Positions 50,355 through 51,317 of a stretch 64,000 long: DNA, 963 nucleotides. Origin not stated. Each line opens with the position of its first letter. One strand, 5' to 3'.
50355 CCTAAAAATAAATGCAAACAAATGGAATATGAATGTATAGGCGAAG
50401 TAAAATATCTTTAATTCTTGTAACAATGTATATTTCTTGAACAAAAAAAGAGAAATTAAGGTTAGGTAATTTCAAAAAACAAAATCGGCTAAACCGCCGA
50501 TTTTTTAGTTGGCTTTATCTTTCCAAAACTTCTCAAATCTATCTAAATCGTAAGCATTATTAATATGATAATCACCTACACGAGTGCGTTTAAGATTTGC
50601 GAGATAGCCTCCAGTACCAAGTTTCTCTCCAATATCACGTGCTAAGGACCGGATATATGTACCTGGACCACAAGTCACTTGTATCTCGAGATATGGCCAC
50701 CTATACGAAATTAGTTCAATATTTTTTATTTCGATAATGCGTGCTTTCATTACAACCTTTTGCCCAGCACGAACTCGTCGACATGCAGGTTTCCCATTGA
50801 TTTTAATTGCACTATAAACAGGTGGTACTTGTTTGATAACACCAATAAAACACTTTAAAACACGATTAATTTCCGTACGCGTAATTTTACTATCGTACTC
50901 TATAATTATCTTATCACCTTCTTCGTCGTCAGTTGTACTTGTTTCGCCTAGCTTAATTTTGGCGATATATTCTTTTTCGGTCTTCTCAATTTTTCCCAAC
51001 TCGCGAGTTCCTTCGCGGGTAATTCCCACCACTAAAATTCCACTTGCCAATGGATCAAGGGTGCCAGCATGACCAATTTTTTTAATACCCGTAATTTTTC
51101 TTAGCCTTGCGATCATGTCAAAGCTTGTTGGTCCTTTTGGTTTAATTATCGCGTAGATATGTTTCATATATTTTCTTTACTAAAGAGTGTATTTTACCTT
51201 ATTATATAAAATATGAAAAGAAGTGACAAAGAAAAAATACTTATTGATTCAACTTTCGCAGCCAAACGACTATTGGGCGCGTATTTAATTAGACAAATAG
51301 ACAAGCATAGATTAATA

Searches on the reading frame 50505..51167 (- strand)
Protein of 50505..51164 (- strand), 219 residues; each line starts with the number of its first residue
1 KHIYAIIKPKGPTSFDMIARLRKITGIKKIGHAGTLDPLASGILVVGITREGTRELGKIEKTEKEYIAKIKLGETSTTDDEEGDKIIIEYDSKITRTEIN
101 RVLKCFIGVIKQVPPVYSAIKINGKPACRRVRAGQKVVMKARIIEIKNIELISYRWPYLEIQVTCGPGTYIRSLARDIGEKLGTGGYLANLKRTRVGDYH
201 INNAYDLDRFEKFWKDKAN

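Call 9: search_protein_families(library=pfam, proteins=[window:50505-51164:-], max_evalue=0.01)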
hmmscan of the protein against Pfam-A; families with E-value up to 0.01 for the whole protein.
window:50505-51164:- (219 aa): 3 families
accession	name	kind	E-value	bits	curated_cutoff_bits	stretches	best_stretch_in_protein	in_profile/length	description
PF01509.24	TruB_N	-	2.2e-46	158.4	27.3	1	22-171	1-149/149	TruB family pseudouridylate synthase (N terminal domain)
PF16198.10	TruB_C_2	-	2.1e-10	41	29.3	1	172-216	1-48/66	tRNA pseudouridylate synthase B C-terminal domain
PF00849.27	PseudoU_synth_2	-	5.5e-05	23.9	26.8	1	20-112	29-101/152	RNA pseudouridylate synthase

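Call 11: find_encoding_contigs(protein=window:50505-51164:-, flank=10000, max_places=10)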
Protein window:50505-51164:- (219 aa): no gene with exactly this product is on record in the collection.

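Call 12: find_encoding_contigs(protein=window:50508-51167:-, flank=10000, max_places=10)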
Protein window:50508-51167:- (220 aa): 1 contig read that carries it; 1 place shown.
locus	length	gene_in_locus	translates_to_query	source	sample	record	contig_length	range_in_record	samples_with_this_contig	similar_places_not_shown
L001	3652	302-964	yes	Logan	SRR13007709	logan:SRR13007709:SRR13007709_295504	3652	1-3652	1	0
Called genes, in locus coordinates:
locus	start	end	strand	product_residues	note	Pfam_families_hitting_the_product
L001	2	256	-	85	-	?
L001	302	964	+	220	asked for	PF01509:TruB_N, PF16198:TruB_C_2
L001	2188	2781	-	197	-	-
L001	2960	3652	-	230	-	?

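Call 19: list_cluster_members(proteins=[P0001, window:50508-51167:-, window:53910-54377:-, window:42052-44016:+, window:48691-49278:+])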
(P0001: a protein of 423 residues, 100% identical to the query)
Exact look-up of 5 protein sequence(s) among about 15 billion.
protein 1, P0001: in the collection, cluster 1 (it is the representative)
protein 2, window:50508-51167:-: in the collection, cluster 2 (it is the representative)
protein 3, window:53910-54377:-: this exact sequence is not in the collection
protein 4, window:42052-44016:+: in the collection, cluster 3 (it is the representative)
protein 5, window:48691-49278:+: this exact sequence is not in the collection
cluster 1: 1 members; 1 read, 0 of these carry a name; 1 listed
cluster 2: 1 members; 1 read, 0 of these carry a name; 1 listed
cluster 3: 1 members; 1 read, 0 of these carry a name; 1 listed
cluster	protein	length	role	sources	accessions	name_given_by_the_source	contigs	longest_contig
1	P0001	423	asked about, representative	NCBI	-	-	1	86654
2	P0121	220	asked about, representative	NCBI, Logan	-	-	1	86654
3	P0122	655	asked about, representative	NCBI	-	-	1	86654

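Call 22: find_homologous_proteins(query=window:50508-51167:-, max_evalue=1e-40)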
Query window:50508-51167:- (220 aa): 4038 proteins with E <= 1e-40 among 8000 candidates; the best 120 are listed.
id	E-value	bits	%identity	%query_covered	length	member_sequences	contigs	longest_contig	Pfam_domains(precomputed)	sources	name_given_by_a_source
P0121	1.6e-141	487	100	100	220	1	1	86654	PF01509.24,PF16198.11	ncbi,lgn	-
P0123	8.4e-108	377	77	100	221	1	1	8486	PF01509.24,PF00849.28,PF16198.11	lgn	-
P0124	1.9e-105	369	78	98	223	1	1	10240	PF01509.24,PF00849.28,PF16198.11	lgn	-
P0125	1.8e-97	343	75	98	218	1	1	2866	PF01509.24,PF16198.11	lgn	-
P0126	8.4e-95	334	71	98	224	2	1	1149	PF01509.24,PF00849.28,PF16198.11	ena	-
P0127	1.2e-88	314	67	99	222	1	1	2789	PF01509.24,PF16198.11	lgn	-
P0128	5.6e-87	309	65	99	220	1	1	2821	PF01509.24,PF16198.11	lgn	-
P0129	3.7e-86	306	63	98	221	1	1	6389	PF01509.24,PF16198.11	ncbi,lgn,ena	-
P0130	1.7e-84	301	63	99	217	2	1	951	PF01509.24,PF00849.28,PF16198.11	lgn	-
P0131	1.1e-82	295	62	97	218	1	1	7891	PF01509.24,PF16198.11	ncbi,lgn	-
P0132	1.5e-82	294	65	96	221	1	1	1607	PF01509.24,PF16198.11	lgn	-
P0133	4.9e-82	293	64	95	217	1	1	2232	PF01509.24,PF16198.11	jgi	jgi:tRNA pseudouridine55 synthase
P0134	1.3e-81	291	61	99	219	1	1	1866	PF01509.24,PF16198.11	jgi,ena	-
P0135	2.2e-81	290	63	98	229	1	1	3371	PF01509.24,PF16198.11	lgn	-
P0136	9.5e-80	285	63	97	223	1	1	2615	PF01509.24,PF16198.11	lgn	-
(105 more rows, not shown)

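Call 23: find_encoding_contigs(protein=P0123, flank=10000, max_places=4)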
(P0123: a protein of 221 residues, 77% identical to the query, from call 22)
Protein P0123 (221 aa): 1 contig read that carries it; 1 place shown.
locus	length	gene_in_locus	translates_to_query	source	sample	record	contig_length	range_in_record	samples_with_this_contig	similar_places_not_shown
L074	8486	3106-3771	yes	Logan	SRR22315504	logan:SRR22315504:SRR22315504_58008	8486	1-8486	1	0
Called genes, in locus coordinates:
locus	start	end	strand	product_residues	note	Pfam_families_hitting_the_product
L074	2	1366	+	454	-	?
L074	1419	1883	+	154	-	PF01668:SmpB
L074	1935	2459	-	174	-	PF02353:CMAS (weak), PF13847:Methyltransf_31 (faint)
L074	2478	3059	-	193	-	PF02245:Pur_DNA_glyco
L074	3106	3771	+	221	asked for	PF00849:PseudoU_synth_2 (faint), PF01509:TruB_N, PF16198:TruB_C_2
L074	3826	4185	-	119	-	-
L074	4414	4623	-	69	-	PF13560:HTH_31, PF12844:HTH_19, PF01381:HTH_3, PF13413:HTH_25 (weak)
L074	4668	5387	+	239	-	PF13091:PLDc_2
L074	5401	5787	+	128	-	-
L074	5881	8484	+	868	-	?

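Call 24: find_encoding_contigs(protein=P0124, flank=10000, max_places=4)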
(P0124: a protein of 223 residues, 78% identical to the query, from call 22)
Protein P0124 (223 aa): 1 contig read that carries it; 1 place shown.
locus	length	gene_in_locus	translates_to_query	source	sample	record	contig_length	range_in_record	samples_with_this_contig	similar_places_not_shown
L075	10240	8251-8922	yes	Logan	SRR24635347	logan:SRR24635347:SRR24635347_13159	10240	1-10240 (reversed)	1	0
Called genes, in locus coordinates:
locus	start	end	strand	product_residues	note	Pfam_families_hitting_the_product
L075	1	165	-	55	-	?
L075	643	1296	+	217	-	PF12917:YfbR-like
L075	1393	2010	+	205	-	PF00383:dCMP_cyt_deam_1, PF14437:MafB19-deam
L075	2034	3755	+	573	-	PF02511:Thy1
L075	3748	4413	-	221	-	PF01712:dNK (weak), PF02223:Thymidylate_kin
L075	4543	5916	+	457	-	PF01966:HD (weak)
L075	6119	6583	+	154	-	PF01668:SmpB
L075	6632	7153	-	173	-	-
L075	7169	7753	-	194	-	PF02245:Pur_DNA_glyco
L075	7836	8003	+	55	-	-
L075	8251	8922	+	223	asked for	PF00849:PseudoU_synth_2 (weak), PF01509:TruB_N, PF16198:TruB_C_2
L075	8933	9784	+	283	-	-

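Call 30: search_protein_families(library=pfam, proteins=[L074:4668-5384:+, L074:5401-5784:+, L074:5881-8484:+, L074:3829-4185:-, L075:8933-9781:+], max_evalue=0.01)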
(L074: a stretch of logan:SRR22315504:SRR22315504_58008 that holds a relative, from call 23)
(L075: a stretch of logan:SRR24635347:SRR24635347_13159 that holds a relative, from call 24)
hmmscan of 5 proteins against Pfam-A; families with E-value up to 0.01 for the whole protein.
L074:4668-5384:+ (239 aa): 1 family
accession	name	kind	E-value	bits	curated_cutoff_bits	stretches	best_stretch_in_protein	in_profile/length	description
PF13091.12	PLDc_2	-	3.1e-10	40.5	27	1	44-164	4-127/132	PLD-like domain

L074:5401-5784:+ (128 aa): 0 families

L074:5881-8484:+ (868 aa): 7 families
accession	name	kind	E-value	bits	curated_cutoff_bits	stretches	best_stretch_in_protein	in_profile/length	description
PF18766.7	SWI2_SNF2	-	2.3e-41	142.3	26.7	1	307-537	2-209/221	SWI2/SNF2 ATPase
PF04313.20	HSDR_N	-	1.2e-27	97.5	25.1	1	6-186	2-186/198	Type I restriction enzyme R protein N terminus (HSDR_N)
PF04851.21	ResIII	-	3.2e-26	92.6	22.5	1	302-468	3-162/164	Type III restriction enzyme, res subunit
PF22679.2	T1R_D3-like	-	1e-14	55.7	27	1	623-688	91-157/158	Type I restriction enzyme subunit R domain 3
PF00270.35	DEAD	-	4.9e-05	23.6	26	0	329-456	21-145/167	DEAD/DEAH box helicase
PF00176.29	SNF2-rel_dom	-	0.00037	20.1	24.9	1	316-470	10-165/290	SNF2-related domain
PF00271.37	Helicase_C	-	0.00062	20.4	23.5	1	581-652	19-85/110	Helicase conserved C-terminal domain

L074:3829-4185:- (119 aa): 0 families

L075:8933-9781:+ (283 aa): 0 families

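Call 31: search_protein_families(library=ncbifam, proteins=[L074:4668-5384:+, L074:5401-5784:+, L074:5881-8484:+], max_evalue=0.01)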
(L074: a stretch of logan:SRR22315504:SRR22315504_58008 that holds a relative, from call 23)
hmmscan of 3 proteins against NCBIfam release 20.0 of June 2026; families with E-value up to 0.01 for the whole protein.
L074:4668-5384:+ (239 aa): 0 families

L074:5401-5784:+ (128 aa): 1 family
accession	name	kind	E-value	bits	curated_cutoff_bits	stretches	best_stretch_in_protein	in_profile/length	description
NF004198.0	PRK05653.1-3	equivalog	0.0054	16.2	296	1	55-94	177-216/248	3-oxoacyl-ACP reductase FabG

L074:5881-8484:+ (868 aa): 2 families
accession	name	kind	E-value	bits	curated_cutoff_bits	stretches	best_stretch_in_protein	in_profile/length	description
TIGR00348.1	hsdR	subfamily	1.9e-74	251.4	284.55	1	19-704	11-671/674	HsdR family type I site-specific deoxyribonuclease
NF053632.1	heli_RadD_YejH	equivalog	6.5e-07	28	720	1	432-689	111-356/573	DNA repair helicase RadD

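Call 33: find_related_loci(query=L074:4417-4629:-, collection=viral_contigs, flank=10000)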
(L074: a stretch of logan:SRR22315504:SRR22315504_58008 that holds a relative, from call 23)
Query L074:4417-4629:- (71 aa) in viral_contigs; peptide patterns used: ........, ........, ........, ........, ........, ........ (x = any residue, [..] = any of these).
30 stretches matched a pattern; 11 encode a relative of the query (tblastn E <= 1e-3); 11 distinct loci.
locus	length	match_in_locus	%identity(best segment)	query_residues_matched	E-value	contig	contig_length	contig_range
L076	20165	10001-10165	40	12-66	2e-8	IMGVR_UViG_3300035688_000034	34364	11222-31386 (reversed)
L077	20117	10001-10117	54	14-52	3e-8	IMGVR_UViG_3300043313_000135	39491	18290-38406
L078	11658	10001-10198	32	4-71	1e-7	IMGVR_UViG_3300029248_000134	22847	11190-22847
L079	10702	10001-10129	44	7-48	1e-7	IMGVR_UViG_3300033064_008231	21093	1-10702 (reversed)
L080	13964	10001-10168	41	17-69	3e-7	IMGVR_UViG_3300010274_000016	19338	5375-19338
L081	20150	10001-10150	44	16-65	8e-7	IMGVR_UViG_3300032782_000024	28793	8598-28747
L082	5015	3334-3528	34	8-68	3e-6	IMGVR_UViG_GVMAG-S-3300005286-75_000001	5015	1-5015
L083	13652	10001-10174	33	9-66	7e-6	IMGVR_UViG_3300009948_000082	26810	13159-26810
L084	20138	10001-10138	35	21-66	1e-4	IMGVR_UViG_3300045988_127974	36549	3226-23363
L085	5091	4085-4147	62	13-33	2e-4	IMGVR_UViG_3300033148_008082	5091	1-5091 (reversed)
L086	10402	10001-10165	34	16-71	5e-4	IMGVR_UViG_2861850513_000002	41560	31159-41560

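Call 34: find_related_loci(query=L074:4668-5384:+, collection=viral_contigs, flank=10000)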
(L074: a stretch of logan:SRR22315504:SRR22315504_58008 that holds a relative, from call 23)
Query L074:4668-5384:+ (239 aa) in viral_contigs; peptide patterns used: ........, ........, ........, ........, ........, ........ (x = any residue, [..] = any of these).
3 stretches matched a pattern, but none encodes a relative of the query by tblastn (E <= 1e-3).

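Call 37: find_homologous_proteins(query=A1, max_evalue=1e-8)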
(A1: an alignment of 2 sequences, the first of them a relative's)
Query A1 (2 sequences) (71 aa, profile of the alignment): 927 proteins with E <= 1e-8 among 1059 candidates; the best 120 are listed.
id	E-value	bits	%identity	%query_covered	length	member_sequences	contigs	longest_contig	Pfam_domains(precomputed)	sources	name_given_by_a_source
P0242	1.9e-43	164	100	97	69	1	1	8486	PF12844.14,PF13413.13,PF01381.29,PF13560.13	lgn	-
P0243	1.4e-41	158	94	97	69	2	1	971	PF12844.14,PF13413.13,PF01381.29,PF13560.13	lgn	-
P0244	1.1e-40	155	93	97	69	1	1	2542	PF12844.14,PF13413.13,PF01381.29,PF13560.13,PF13443.13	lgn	-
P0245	2.5e-40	154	91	97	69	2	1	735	PF12844.14,PF13413.13,PF01381.29,PF13560.13,PF13443.13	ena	-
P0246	3.0e-39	151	86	100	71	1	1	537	PF12844.14,PF01381.29,PF13560.13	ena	-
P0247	3.0e-29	119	73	100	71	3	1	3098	PF12844.14,PF01381.29,PF13560.13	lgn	-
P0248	7.6e-29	117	74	96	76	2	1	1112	PF12844.14,PF01381.29,PF13560.13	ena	-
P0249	1.6e-28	116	75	89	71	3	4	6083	PF12844.14,PF01381.29,PF13560.13,PF13443.13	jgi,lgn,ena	-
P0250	2.3e-28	116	73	100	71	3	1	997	PF12844.14,PF01381.29,PF13560.13,PF13443.13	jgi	jgi:transcriptional regulator with XRE-family HTH domain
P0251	1.0e-27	114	70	100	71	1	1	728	PF12844.14,PF01381.29,PF13560.13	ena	-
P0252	2.5e-27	112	73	93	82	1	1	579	PF12844.14,PF01381.29,PF13560.13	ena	-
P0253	3.2e-27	112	70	100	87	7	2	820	PF12844.14,PF01381.29,PF13560.13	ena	-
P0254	6.8e-27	111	70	100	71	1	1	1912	PF12844.14,PF01381.29,PF13560.13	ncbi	-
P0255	1.3e-26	110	70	100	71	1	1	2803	PF12844.14,PF01381.29,PF13560.13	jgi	jgi:transcriptional regulator with XRE-family HTH domain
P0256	1.6e-26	110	71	93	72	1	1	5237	PF12844.14,PF01381.29,PF13560.13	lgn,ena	-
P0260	8.4e-26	108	75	89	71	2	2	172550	PF12844.14,PF01381.29,PF13560.13,PF13443.13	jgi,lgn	jgi:transcriptional regulator with XRE-family HTH domain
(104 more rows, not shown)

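Call 38: find_encoding_contigs(protein=P0260, flank=10000, max_places=4)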
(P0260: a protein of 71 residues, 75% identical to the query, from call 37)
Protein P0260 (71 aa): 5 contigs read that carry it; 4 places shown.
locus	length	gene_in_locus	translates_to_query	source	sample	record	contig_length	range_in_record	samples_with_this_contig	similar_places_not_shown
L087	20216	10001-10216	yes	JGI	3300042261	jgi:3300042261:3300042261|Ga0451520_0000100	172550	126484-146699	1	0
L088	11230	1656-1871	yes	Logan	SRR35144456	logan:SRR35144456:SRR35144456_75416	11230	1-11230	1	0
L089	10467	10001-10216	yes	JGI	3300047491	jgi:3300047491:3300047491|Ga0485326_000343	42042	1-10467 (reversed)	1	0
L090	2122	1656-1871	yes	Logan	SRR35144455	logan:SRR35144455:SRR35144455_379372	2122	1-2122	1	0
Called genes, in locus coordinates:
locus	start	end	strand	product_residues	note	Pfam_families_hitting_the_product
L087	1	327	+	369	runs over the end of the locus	-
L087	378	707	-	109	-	PF12599:DUF3768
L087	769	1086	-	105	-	PF12599:DUF3768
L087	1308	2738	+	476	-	-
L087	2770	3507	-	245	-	-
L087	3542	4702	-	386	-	PF21407:SduA_N, PF14082:SduA_C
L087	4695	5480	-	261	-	PF12705:PDDEXK_1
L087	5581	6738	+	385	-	PF20731:RE_NgoFVII_C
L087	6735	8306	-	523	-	PF01726:LexA_DNA_bind, PF00717:Peptidase_S24, PF00145:DNA_methylase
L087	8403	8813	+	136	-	PF03852:Vsr, PF04480:DUF559 (faint), PF18741:MTES_1575 (faint)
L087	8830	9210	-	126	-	-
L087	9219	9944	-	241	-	PF13091:PLDc_2 (weak)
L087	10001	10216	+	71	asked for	PF13560:HTH_31, PF12844:HTH_19, PF13443:HTH_26, PF01381:HTH_3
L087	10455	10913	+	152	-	-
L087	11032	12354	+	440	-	PF13620:CarboxypepD_reg (weak), PF17802:SpaA (faint)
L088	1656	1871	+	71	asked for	PF13560:HTH_31, PF12844:HTH_19, PF13443:HTH_26, PF01381:HTH_3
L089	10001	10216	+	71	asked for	PF13560:HTH_31, PF12844:HTH_19, PF13443:HTH_26, PF01381:HTH_3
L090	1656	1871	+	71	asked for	PF13560:HTH_31, PF12844:HTH_19, PF13443:HTH_26, PF01381:HTH_3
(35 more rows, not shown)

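Call 39: find_encoding_contigs(protein=P0244, flank=10000, max_places=4)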
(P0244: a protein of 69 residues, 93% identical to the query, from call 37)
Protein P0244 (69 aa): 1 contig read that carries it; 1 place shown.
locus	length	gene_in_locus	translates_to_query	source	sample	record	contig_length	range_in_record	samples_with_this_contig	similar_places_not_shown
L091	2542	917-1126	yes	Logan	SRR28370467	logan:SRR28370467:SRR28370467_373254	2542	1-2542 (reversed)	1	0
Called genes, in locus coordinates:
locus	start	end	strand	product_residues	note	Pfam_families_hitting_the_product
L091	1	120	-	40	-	?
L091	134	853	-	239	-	PF13091:PLDc_2 (weak)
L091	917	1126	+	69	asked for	PF13560:HTH_31, PF12844:HTH_19, PF01381:HTH_3, PF13413:HTH_25 (faint), PF13443:HTH_26 (weak)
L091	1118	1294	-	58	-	-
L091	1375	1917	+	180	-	-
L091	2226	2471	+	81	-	PF04014:MazE_antitoxin (weak)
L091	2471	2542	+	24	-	?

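Call 45: find_related_loci(query=A2, collection=metagenome_contigs, flank=10000)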
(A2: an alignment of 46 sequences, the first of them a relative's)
Query A2 (69 aa) in metagenome_contigs; peptide patterns used: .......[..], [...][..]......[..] (x = any residue, [..] = any of these).
600 stretches matched a pattern (row limit reached: there are more); 432 encode a relative of the query (tblastn E <= 1e-3); the best 80 are kept; 80 distinct loci.
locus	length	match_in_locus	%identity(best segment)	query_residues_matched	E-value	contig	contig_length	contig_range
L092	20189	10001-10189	81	7-69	1e-29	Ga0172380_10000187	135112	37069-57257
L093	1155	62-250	79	7-69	6e-30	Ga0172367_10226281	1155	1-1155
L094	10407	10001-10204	72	2-69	1e-28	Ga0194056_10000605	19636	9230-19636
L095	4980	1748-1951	74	2-69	3e-28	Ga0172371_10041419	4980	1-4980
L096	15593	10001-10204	72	2-69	3e-28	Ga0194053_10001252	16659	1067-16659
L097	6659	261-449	78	7-69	3e-28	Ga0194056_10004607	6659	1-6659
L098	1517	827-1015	75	7-69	7e-28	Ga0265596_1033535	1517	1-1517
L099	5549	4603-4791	75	7-69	9e-28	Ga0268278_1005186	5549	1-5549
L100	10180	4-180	78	11-69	4e-26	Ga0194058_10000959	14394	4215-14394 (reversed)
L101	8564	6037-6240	66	2-69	3e-26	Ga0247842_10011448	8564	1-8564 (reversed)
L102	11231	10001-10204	66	2-69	3e-26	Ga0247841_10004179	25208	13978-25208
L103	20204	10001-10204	66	2-69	5e-26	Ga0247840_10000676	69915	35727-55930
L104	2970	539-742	66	2-69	2e-25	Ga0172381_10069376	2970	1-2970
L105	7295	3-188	71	8-69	2e-25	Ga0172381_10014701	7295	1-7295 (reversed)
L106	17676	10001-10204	63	2-69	4e-25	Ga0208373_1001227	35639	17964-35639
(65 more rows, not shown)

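Call 57: search_protein_families(library=padloc, proteins=[L074:4668-5384:+, L074:5401-5784:+, L074:4417-4629:-, L091:1375-1914:+], max_evalue=0.01)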
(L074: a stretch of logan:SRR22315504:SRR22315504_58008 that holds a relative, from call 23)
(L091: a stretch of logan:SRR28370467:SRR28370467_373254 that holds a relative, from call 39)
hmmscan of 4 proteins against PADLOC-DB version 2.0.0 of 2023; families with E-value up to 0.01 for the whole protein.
L074:4668-5384:+ (239 aa): 3 families
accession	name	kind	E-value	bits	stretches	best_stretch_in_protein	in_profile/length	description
PDLC03924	MkoC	-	2e-11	40.8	1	11-154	967-1118/1136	-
PDLC02614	DrmC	-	7.6e-07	27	1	40-140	24-121/153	DrmC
PDLC03922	MkoB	-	0.00025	18.5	0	26-86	300-363/610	-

L074:5401-5784:+ (128 aa): 0 families

L074:4417-4629:- (71 aa): 20 families
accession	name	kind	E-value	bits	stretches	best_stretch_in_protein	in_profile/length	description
PDLC02926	HTH_VI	-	2e-13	48.4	1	13-68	2-57/92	-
PDLC04142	capH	-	1.6e-10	39.9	1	12-69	6-63/103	capH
PDLC03665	Control_protein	-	8.2e-10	36.8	1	4-67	2-64/77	control protein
PDLC03954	RmrA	-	1.2e-07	29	1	10-68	8-66/380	-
PDLC03953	RmrA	-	1e-06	26.2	1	13-66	6-59/373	-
PDLC03951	RmrA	-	2.8e-06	24.6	1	3-69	1-65/400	-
PDLC03949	RmrA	-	6.2e-06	23.3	1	15-67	5-57/363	-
PDLC03943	RmrA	-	1.9e-05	21.9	1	14-70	4-60/370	-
PDLC03947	RmrA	-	2.7e-05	21.2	1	13-66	12-65/383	-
PDLC04775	PDC-M69A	-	5.4e-05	21.7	1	9-69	4-64/113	-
PDLC03952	RmrA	-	8.5e-05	19.6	1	15-65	25-75/395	-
PDLC03946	RmrA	-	0.00013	18.8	1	15-66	5-56/357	-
PDLC03944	RmrA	-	0.00014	19.1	1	14-66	8-60/384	-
PDLC03666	Control_protein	-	0.00043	18.7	1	9-66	3-60/77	control protein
PDLC03668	Control_protein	-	0.00053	18.5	1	19-69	15-64/79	control protein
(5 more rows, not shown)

L091:1375-1914:+ (180 aa): 0 families

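Call 58: search_protein_families(library=phrogs, proteins=[L074:4668-5384:+, L074:5401-5784:+, L074:4417-4629:-, L091:1375-1914:+], max_evalue=0.01)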
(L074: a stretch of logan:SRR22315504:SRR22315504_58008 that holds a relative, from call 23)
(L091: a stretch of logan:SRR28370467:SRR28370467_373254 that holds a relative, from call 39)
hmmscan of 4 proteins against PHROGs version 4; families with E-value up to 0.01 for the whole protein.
L074:4668-5384:+ (239 aa): 0 families

L074:5401-5784:+ (128 aa): 0 families

L074:4417-4629:- (71 aa): 30 families (the best 25 are shown)
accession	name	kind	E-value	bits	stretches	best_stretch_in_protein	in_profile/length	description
phrog_3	-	transcription regulation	1.3e-13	52.5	1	8-68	84-140/430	transcriptional repressor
phrog_8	-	transcription regulation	9.2e-13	49.3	1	2-65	66-129/346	transcriptional regulator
phrog_5823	-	transcription regulation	7.3e-11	42.8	1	12-67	6-62/404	transcriptional regulator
phrog_7241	-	transcription regulation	1.1e-10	42.6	1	11-69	62-118/122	transcriptional regulator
phrog_2439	-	transcription regulation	4.8e-09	36.6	1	14-69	9-64/367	transcriptional regulator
phrog_1373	-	transcription regulation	2.7e-08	35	1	13-69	64-120/166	transcriptional regulator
phrog_4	-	transcription regulation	3e-08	34.1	1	5-67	125-187/400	transcriptional repressor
phrog_2328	-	transcription regulation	4.9e-08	33.8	1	11-67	14-70/128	transcriptional repressor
phrog_4836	-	transcription regulation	1.1e-07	32.6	1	12-57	75-120/194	CII-like regulator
phrog_2104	-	unknown function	1.3e-07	32.8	1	16-61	43-88/103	-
phrog_2967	-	transcription regulation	3.9e-07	30.8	1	5-67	3-65/225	transcriptional regulator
phrog_6831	-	transcription regulation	2.3e-06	28.5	1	23-62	16-56/68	transcriptional regulator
phrog_147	-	transcription regulation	3.8e-06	28.2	1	12-61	4-54/100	transcriptional regulator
phrog_955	-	DNA, RNA and nucleotide metabolism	5.9e-05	23.8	1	11-53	23-65/142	HTH DNA binding protein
phrog_7950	-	transcription regulation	8.2e-05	23.6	1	15-48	10-43/68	transcriptional repressor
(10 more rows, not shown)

L091:1375-1914:+ (180 aa): 0 families

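Call 62: find_encoding_contigs(protein=P0125, flank=10000, max_places=6)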
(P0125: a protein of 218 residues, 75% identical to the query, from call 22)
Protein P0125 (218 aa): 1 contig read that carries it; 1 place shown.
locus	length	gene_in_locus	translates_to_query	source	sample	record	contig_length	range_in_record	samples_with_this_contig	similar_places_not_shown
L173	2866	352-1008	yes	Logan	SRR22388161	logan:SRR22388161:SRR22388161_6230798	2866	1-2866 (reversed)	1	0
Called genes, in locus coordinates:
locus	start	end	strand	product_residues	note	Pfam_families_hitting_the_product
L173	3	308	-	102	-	?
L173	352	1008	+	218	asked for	PF01509:TruB_N, PF16198:TruB_C_2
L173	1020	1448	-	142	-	-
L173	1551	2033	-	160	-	-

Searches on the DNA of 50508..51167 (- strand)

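Call 75: search_rna_families(sources=[L087, L092, L094, L096, L102, L108, L118, L099, L107, L095, L097, L091, L074], threshold=gathering)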
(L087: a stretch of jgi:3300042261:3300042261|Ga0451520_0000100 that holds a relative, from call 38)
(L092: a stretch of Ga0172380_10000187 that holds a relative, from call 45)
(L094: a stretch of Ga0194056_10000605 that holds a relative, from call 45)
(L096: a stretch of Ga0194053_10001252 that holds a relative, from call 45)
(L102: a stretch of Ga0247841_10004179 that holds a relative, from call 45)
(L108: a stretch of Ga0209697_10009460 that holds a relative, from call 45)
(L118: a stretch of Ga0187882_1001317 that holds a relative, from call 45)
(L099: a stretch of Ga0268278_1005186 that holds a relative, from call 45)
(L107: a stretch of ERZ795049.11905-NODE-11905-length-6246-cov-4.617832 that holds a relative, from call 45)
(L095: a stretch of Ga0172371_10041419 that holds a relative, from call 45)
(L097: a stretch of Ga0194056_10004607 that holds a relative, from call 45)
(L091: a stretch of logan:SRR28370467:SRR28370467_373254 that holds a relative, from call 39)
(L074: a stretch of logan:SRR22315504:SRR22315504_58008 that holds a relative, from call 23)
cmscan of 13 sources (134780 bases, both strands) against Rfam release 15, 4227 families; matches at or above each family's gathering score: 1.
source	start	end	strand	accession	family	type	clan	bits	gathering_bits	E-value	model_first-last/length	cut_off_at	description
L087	19569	19641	-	RF00005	tRNA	Gene; tRNA;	CL00001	70.5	29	4.8e-13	1-71/71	no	tRNA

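Call 89: search_rna_families(sources=[L093, L173, L075], threshold=evalue, max_evalue=0.01)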
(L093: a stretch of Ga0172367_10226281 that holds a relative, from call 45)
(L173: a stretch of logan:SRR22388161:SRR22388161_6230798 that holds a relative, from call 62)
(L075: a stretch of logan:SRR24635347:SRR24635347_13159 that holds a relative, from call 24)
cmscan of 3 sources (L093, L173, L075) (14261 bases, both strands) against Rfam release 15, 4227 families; matches with E-value up to 0.01: 3.
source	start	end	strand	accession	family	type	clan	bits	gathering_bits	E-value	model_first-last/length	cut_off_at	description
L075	9891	10240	+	RF00023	tmRNA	Gene;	CL00001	142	47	2.8e-56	1-374/374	no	transfer-messenger RNA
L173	2277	2626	-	RF00023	tmRNA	Gene;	CL00001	135.4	47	1.8e-53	1-374/374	no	transfer-messenger RNA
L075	389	514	-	RF00230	T-box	Cis-reg; leader;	-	47.6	93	5.2e-08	1-219/219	no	T-box leader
